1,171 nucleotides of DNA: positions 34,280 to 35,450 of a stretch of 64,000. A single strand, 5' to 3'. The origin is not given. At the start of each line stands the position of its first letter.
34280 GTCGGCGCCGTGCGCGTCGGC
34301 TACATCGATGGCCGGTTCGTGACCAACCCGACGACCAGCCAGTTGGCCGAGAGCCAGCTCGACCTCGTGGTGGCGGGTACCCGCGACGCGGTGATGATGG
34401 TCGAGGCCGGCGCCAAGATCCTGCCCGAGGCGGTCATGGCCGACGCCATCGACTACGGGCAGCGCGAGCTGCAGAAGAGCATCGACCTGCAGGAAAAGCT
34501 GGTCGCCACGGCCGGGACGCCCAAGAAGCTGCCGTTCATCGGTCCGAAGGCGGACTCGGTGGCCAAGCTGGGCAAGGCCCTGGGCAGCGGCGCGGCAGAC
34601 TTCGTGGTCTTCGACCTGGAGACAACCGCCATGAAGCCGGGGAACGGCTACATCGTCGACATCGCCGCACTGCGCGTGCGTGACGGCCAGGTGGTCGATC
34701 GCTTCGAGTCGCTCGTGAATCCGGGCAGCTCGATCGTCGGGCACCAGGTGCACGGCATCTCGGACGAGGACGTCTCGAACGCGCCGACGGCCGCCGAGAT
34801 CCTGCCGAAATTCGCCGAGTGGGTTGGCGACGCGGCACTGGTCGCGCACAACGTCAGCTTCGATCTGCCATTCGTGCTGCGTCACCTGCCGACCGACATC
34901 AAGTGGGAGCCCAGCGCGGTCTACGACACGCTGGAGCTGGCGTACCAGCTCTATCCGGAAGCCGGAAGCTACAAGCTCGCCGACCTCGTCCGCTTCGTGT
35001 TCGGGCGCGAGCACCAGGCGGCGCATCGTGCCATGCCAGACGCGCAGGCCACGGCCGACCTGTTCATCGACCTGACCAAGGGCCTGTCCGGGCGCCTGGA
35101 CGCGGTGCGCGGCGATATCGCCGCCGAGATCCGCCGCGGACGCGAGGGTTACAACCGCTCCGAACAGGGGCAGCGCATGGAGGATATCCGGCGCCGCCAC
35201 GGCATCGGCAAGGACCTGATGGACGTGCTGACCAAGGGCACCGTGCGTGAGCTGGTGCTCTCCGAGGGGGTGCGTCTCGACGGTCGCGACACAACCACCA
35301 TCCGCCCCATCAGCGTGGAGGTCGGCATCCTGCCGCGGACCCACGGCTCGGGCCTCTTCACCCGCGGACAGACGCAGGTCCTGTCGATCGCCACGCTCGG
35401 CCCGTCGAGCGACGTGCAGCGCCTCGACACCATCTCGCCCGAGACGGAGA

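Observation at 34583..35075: PNPase carrying an embedded, apparently catalytically complete DEDDh (DnaQ / RNase T / Orn-like) exonuclease domain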

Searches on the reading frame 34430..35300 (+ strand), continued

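Call 26: find_encoding_contigs(protein=P0383, flank=6000, max_places=2)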
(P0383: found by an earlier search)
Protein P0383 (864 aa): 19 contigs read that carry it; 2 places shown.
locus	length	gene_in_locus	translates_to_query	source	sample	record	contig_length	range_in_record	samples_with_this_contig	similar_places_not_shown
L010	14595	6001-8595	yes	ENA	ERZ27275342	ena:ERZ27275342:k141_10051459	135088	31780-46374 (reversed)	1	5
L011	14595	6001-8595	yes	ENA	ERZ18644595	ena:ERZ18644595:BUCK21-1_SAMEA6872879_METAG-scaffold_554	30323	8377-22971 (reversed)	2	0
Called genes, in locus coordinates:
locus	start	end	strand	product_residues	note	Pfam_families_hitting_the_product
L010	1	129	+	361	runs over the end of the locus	PF08529:NusA_N, PF00575:S1 (weak), PF13184:KH_NusA_1st, PF26594:KH_NusA_2nd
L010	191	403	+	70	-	-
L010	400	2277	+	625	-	PF04760:IF2_N, PF00009:GTP_EFTU, PF01926:MMR_HSR1, PF02421:FeoB_N (faint), PF22042:EF-G_D2, PF03144:GTP_EFTU_D2 (faint), PF11987:IF-2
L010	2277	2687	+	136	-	PF02033:RBFA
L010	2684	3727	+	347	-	PF01368:DHH, PF02272:DHHA1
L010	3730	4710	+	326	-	PF01509:TruB_N, PF16198:TruB_C_2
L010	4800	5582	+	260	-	PF06574:FAD_syn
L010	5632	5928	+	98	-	PF00312:Ribosomal_S15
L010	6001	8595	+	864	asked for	PF01138:RNase_PH, PF03725:RNase_PH_C, PF00929:RNase_T, PF01138:RNase_PH, PF00013:KH_1, PF00575:S1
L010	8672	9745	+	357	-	PF01118:Semialdhyde_dh, PF02774:Semialdhyde_dhC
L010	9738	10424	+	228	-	PF03167:UDG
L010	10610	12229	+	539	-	PF00753:Lactamase_B, PF12706:Lactamase_B_2, PF22505:RNase_J_b_CASP, PF07521:RMMBL, PF17770:RNase_J_C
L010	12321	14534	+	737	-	PF17854:FtsK_alpha, PF01580:FtsK_SpoIIIE, PF09397:FtsK_gamma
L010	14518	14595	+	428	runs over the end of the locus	PF13413:HTH_25, PF13464:RodZ_C (weak)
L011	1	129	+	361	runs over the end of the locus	PF08529:NusA_N, PF00575:S1 (weak), PF13184:KH_NusA_1st, PF26594:KH_NusA_2nd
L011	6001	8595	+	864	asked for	PF01138:RNase_PH, PF03725:RNase_PH_C, PF00929:RNase_T, PF01138:RNase_PH, PF00013:KH_1, PF00575:S1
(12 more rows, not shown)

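Call 33: find_homologous_proteins(query=A2, max_evalue=1e-20)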
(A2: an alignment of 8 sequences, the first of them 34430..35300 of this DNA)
Query A2 (8 sequences) (290 aa, profile of the alignment): 291 proteins with E <= 1e-20 among 8000 candidates; the best 120 are listed.
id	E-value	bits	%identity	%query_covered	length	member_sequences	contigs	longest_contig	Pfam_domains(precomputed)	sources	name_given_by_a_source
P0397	3.2e-129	448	44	98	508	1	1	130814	PF00929.32,PF03725.21,PF01138.28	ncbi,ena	-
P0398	2.4e-127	442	38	98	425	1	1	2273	PF00929.32,PF01138.28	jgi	jgi:DNA polymerase III epsilon subunit-like protein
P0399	9.9e-114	397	42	99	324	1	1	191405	PF00929.32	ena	-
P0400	7.3e-108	378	38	82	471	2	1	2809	PF00929.32,PF03725.21,PF01138.28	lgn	-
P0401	1.6e-101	357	44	73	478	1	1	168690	PF00929.32,PF03725.21,PF01138.28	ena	-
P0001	8.4e-100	352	80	82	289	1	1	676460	PF00929.32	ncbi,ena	-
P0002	1.7e-99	351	76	86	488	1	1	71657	PF00929.32,PF03725.21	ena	-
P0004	2.9e-96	340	71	87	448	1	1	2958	PF00929.32,PF03725.21,PF01138.28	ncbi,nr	ncbi:MAG: polyribonucleotide nucleotidyltransferase, partial [Solirubrobacterales bacterium]|nr:poly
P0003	1.8e-94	334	78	81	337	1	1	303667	PF00929.32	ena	-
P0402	2.2e-92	327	39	70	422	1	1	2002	PF00929.32,PF03725.21,PF01138.28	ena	-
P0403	1.3e-89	318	44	64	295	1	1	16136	PF00929.32,PF03725.21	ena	-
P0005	8.8e-89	316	77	74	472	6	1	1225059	PF00929.32,PF03725.21,PF01138.28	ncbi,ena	-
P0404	3.4e-81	291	45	60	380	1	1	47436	PF00929.32,PF03725.21,PF01138.28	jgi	-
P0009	1.9e-79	285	75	69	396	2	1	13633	PF00929.32,PF03725.21,PF01138.28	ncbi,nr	ncbi:MAG: exonuclease domain-containing protein, partial [Chloroflexota bacterium]|nr:exonuclease do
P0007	3.5e-78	281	73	69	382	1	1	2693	PF00929.32,PF03725.21,PF01138.28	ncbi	ncbi:MAG: exonuclease domain-containing protein, partial [Candidatus Limnocylindria bacterium]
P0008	1.4e-76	276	71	78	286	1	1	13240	PF00929.32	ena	-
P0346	1.7e-69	252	40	51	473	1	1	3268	PF00929.32,PF03725.21,PF01138.28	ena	-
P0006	6.5e-68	247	58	100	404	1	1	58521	PF00929.32,PF03725.21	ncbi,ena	-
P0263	7.2e-67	244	38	62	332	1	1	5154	PF00929.32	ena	-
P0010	2.5e-65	239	77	59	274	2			PF00929.32,PF03725.21,PF01138.28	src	-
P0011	2.6e-65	239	78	59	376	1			PF00929.32,PF03725.21,PF01138.28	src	-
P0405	1.3e-64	236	40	51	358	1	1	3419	PF00929.32,PF03725.21,PF01138.28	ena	-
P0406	3.3e-64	235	41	51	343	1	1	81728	PF00929.32,PF03725.21,PF01138.28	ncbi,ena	-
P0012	3.8e-62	228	60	90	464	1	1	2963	PF00929.32,PF03725.21,PF01138.28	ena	-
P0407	1.3e-61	226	34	63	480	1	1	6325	PF00929.32,PF03725.21,PF01138.28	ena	-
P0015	3.3e-59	219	78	51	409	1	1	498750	PF00929.32,PF03725.21,PF01138.28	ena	-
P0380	1.4e-56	210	40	47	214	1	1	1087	PF00929.32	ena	-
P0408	2.9e-56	209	45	47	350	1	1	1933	PF00929.32,PF03725.21,PF01138.28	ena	-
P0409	4.0e-56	208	40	45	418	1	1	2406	PF00929.32,PF03725.21,PF01138.28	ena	-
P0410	2.7e-55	206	47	41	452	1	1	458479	PF00929.32,PF03725.21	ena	-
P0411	3.1e-55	205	46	44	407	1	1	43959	PF00929.32,PF03725.21,PF01138.28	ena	-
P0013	8.5e-54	201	79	54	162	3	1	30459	PF00929.32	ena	-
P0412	2.3e-53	199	48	41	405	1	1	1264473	PF00929.32,PF03725.21,PF01138.28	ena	-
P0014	5.1e-53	198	70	57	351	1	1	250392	PF00929.32,PF01138.28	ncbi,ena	-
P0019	9.2e-52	194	80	46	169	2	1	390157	PF00929.32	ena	-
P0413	1.3e-50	190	37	39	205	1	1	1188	PF00929.32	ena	-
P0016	1.9e-50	190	51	89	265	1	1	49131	PF00929.32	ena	-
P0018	1.9e-50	190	80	49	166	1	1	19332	PF00929.32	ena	-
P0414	1.9e-47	180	38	46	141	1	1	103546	PF00929.32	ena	-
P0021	1.7e-46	177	81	41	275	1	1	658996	PF00929.32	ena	-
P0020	1.3e-45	174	77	42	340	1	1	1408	PF00929.32,PF03725.21,PF01138.28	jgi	-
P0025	7.8e-45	171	71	43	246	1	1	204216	PF00929.32,PF03725.21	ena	-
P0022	1.6e-44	170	82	41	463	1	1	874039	PF00929.32,PF03725.21,PF01138.28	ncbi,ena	-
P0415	3.0e-44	169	45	42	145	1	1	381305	PF00929.32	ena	-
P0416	4.1e-44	169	68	49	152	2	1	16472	PF00929.32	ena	-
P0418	3.3e-41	159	36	32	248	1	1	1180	PF00929.32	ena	-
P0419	8.3e-41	158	41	36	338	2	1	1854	PF00929.32,PF03725.21,PF01138.28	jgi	jgi:polyribonucleotide nucleotidyltransferase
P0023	1.4e-40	157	83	38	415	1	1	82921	PF00929.32,PF03725.21,PF01138.28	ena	-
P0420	1.8e-40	157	35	46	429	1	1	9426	PF00929.32,PF03725.21,PF01138.28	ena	-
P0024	7.1e-40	155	66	44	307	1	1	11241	PF00929.32,PF01138.28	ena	-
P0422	7.8e-38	148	38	60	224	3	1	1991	PF01396.25,PF00929.32,PF13482.13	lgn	-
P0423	1.1e-37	148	38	61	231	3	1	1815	PF01396.25,PF00929.32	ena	-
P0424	1.7e-37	147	39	57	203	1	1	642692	PF00929.32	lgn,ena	-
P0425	2.6e-37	147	47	34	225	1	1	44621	PF00929.32,PF03725.21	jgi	jgi:hypothetical protein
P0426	3.3e-37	146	31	77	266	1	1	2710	PF00929.32,PF16473.12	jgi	jgi:DNA polymerase-3 subunit alpha (Gram-positive type)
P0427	5.5e-37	146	31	77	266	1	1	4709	PF00929.32,PF16473.12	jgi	jgi:DNA polymerase-3 subunit alpha (Gram-positive type)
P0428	6.1e-37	145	38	62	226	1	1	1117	PF01396.25,PF00929.32,PF13482.13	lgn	-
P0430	1.7e-36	144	37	62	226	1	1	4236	PF01396.25,PF00929.32,PF13482.13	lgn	-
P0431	3.2e-36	143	38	58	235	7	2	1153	PF01396.25,PF00929.32,PF16473.12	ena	-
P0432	3.7e-36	143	38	58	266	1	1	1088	PF00929.32,PF16473.12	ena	-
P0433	3.8e-36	143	41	34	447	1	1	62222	PF00929.32,PF03725.21,PF01138.28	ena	-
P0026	4.4e-36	143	79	38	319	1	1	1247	PF00929.32,PF03725.21,PF01138.28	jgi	jgi:polyribonucleotide nucleotidyltransferase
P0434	1.0e-35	141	40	56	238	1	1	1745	PF01396.25,PF00929.32,PF13482.13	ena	-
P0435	2.2e-35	140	41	58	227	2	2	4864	PF01396.25,PF00929.32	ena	-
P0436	3.3e-35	140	37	60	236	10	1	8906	PF01396.25,PF00929.32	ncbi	-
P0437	4.0e-35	140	36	58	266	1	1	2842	PF00929.32,PF16473.12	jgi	jgi:DNA polymerase-3 subunit alpha (Gram-positive type)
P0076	6.5e-35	139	35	54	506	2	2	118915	PF00929.32,PF13482.13,PF16473.12,PF21762.4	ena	-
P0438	7.5e-35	139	39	58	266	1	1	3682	PF00929.32,PF16473.12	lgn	-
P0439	1.1e-34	138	33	76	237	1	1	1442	PF00929.32,PF16473.12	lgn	-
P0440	1.5e-34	138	36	57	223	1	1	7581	PF01396.25,PF00929.32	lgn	-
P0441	3.0e-34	137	38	59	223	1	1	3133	PF01396.25,PF00929.32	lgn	-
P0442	6.3e-34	136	35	57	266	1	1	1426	PF00929.32,PF16473.12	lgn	-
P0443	6.9e-34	135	36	63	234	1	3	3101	PF01396.25,PF00929.32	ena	-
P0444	8.0e-34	135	36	54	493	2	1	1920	PF00929.32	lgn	-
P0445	8.9e-34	135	79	37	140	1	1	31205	PF00929.32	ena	-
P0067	9.6e-34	135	35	57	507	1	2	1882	PF00929.32,PF13482.13,PF16473.12,PF21762.4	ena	-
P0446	1.2e-33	135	39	57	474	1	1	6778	PF00929.32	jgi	jgi:DNA polymerase III subunit epsilon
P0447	1.3e-33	135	38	59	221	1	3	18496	PF01396.25,PF00929.32,PF03104.26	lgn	-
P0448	1.4e-33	134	38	59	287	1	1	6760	PF00929.32,PF01612.27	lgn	-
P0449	1.4e-33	134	38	58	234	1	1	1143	PF01396.25,PF00929.32,PF16473.12,PF03104.26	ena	-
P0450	1.6e-33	134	39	52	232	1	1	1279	PF00929.32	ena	-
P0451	1.8e-33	134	41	60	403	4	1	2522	PF00929.32,PF27096.1,PF01541.31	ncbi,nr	ncbi:MAG TPA: DEDD exonuclease domain-containing protein, partial [Actinomycetales bacterium]|nr:DED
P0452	1.8e-33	134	35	59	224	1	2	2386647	PF01396.25,PF00929.32,PF01612.27,PF13482.13,PF03104.26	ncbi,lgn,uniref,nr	ncbi:3'-5' exonuclease [Butyrivibrio sp. AE2032]|uniref:3'-5' exonuclease n=1 Tax=Butyrivibrio sp. A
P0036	1.8e-33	134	60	46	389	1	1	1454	PF00929.32,PF12225.14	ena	-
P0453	1.9e-33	134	35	57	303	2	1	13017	PF00929.32,PF21762.4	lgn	-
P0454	3.0e-33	133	37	61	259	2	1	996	PF00929.32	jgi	-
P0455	4.8e-33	133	35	61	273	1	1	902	PF00929.32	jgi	jgi:DNA polymerase III epsilon subunit family exonuclease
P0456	4.9e-33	133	38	59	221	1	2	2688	PF01396.25,PF00929.32,PF03104.26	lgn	-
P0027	5.3e-33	133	83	35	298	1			PF00929.32,PF03725.21,PF01138.28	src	-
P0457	7.1e-33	132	36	59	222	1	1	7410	PF01396.25,PF00929.32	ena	-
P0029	7.5e-33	132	82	34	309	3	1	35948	PF00929.32,PF03725.21,PF01138.28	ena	-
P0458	8.2e-33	132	37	62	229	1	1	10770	PF01396.25,PF00929.32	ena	-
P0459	8.4e-33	132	39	57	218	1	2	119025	PF00929.32,PF16473.12,PF21762.4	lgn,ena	-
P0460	9.3e-33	132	40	53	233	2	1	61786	PF00929.32,PF16473.12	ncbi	ncbi:MAG: exonuclease domain-containing protein, partial [Actinomyces urogenitalis]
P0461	9.5e-33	132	36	57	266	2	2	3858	PF00929.32,PF16473.12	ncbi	-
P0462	1.0e-32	132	29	68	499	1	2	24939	PF00929.32,PF13482.13,PF01336.32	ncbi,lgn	-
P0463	1.3e-32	131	37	63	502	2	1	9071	PF00929.32,PF01541.31,PF16473.12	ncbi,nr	ncbi:MAG: DEDD exonuclease domain-containing protein [Longispora sp.]|nr:DEDD exonuclease domain-con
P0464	1.5e-32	131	42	55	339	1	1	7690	PF00929.32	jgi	jgi:DNA polymerase-3 subunit epsilon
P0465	2.3e-32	130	38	54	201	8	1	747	PF00929.32,PF16473.12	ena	-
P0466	3.3e-32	130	36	57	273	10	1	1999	PF00929.32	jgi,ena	-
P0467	3.7e-32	130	37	56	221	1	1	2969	PF01396.25,PF00929.32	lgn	-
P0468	4.2e-32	130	37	57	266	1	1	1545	PF00929.32,PF16473.12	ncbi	-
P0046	4.2e-32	130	43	57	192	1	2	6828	PF00929.32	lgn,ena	-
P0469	4.4e-32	130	36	57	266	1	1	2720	PF00929.32,PF16473.12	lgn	-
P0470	4.6e-32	129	37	52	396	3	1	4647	PF00929.32,PF00533.34,PF13482.13,PF16473.12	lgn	-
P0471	4.8e-32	129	38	54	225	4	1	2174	PF00929.32,PF16473.12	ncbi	ncbi:MAG: exonuclease domain-containing protein, partial [Actinomyces sp.]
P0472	5.2e-32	129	37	55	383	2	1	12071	PF00929.32,PF01541.31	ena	-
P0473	6.7e-32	129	37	53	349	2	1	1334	PF00929.32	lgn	-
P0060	7.9e-32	129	40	51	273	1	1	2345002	PF00929.32,PF13280.13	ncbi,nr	ncbi:MAG: WYL domain-containing protein [Candidatus Coatesbacteria bacterium]|nr:MAG: WYL domain-con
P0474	9.2e-32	128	38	56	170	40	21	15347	PF00929.32,PF13482.13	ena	-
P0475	1.2e-31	128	38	56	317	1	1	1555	PF00929.32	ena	-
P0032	1.2e-31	128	65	37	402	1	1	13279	PF00929.32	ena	-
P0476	1.2e-31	128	40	63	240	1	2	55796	PF00929.32,PF16473.12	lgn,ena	-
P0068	1.2e-31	128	30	74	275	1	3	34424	PF00929.32,PF16473.12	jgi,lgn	jgi:DNA polymerase-3 subunit alpha (Gram-positive type)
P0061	1.3e-31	128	34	55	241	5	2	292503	PF00929.32,PF13482.13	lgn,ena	-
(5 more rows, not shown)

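Call 53: predict_structure(alignment_id=A3)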
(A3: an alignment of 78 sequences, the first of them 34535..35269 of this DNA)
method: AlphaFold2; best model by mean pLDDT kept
length: 245 residues; sequences in the alignment: 78
mean_pLDDT: 95.0   pTM: 0.90
mean pLDDT of the five models: 95.0, 94.6, 94.5, 93.8, 88.6
residues with pLDDT >= 90: 226; 70-90: 14; 50-70: 3; < 50: 2
segments of 3 or more residues with pLDDT < 50: none
pLDDT, mean of each block of 10 residues (from residue 1): 75 95 97 95 98 98 93 93 98 98 97 98 96 96 96 96 88 98 97 97 92 97 96 97 94
secondary structure, 60 per line:
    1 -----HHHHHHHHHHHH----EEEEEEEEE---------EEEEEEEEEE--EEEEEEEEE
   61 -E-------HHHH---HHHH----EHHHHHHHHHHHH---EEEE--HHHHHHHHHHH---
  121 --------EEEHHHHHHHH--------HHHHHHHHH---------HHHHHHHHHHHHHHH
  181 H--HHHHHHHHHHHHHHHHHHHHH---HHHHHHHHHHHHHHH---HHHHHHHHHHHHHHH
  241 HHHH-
elements in order: H6-17 E22-30 E40-49 E52-60 H70-73 H77-80 H86-97 E101-104 H107-117 E129-131 H132-139 H148-156 H166-181 H184-204 H208-222 H226-244

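Call 56: fold_search(model_id=the predicted structure, library=pdb)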
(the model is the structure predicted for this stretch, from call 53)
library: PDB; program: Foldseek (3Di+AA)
matches with E <= 10: 632; with E <= 0.001: 296
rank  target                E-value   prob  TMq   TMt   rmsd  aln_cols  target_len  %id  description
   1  9ii8_A                1.3e-12  1.00  0.64  0.19   8.3       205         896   27  Crystal structure of Staphylococcus aureus DinG protein in complex with ssDNA (released 2025-06-25)
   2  8zef_A                3.1e-12  1.00  0.66  0.19   8.1       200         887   28  Crystal structure of Staphylococcus aureus DinG protein in complex with ssDNA and Ca2+ (released 2025-05-21)
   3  9qrn_A                4.8e-12  1.00  0.60  0.14   2.2       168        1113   33  DNA polymerase without DNA or inhibitor (released 2025-09-24)
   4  9qpc_A                5.4e-12  1.00  0.60  0.13   2.2       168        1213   33  DNA polymerase with inhibitor (released 2025-09-24)
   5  8h18                  3.2e-10  1.00  0.60  0.83   2.5       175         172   24  Crystal structure of DnaQ domain of Streptococcus thermophilus strain DGCC 7710 (released 2023-09-13)
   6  8h2f                  4.0e-10  1.00  0.59  0.83   2.5       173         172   24  Crystal structure of DnaQ domain in complex witn TMP of Streptococcus thermophilus strain DGCC 7710 (released 2023-09-13)
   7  2p1j_B                4.2e-10  1.00  0.50  0.70  11.1       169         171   32  Crystal structure of a polC-type DNA polymerase III exonuclease domain from Thermotoga maritima (released 2007-03-20)
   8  2gui                  8.1e-10  1.00  0.60  0.82   2.0       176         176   27  Structure and Function of Cyclized Versions of the Proofreading Exonuclease Subunit of E. coli DNA Polymerase III (released 2007-03-13)
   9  2ido_C                1.0e-09  1.00  0.59  0.81   2.3       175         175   27  Structure of the E. coli Pol III epsilon-Hot proofreading complex (released 2006-11-14)
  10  2p1j_A                1.2e-09  1.00  0.52  0.76   9.3       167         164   32  Crystal structure of a polC-type DNA polymerase III exonuclease domain from Thermotoga maritima (released 2007-03-20)
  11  2ido_A                1.6e-09  1.00  0.59  0.83   2.0       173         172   28  Structure of the E. coli Pol III epsilon-Hot proofreading complex (released 2006-11-14)
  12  4fzx_C                1.6e-09  1.00  0.55  0.79   2.6       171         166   29  Exonuclease X in complex with 3' overhanging duplex DNA (released 2013-07-03)
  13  1j53                  4.0e-09  1.00  0.60  0.82   2.0       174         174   28  Structure of the N-terminal Exonuclease Domain of the Epsilon Subunit of E.coli DNA Polymerase III at pH 8.5 (released 2002-10-16)
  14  1fxx                  8.7e-09  1.00  0.56  0.32   4.3       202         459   22  THE STRUCTURE OF EXONUCLEASE I SUGGESTS HOW PROCESSIVITY IS ACHIEVED (released 2000-12-06)
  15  4fzy_A                1.1e-08  1.00  0.54  0.78   2.5       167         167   29  Exonuclease X in complex with 12bp blunt-ended dsDNA (released 2013-07-03)
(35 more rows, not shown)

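Call 62: search_protein_families(library=pfam, proteins=[window:34430-35300:+], max_evalue=10)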
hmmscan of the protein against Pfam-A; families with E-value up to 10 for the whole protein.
window:34430-35300:+ (290 aa): 4 families
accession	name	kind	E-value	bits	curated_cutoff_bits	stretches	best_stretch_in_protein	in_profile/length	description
PF00929.31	RNase_T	-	2.9e-27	96.7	24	1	59-212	1-164/164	Exonuclease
PF01612.26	DNA_pol_A_exo1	-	0.00024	21.4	23.6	1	124-194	64-131/173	3'-5' exonuclease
PF03726.19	PNPase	-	0.0024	18.7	24.6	1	261-287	55-81/81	Polyribonucleotide nucleotidyltransferase, RNA binding domain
PF13482.12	RNase_H_2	-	0.044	14.2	22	1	60-192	2-114/165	RNase_H superfamily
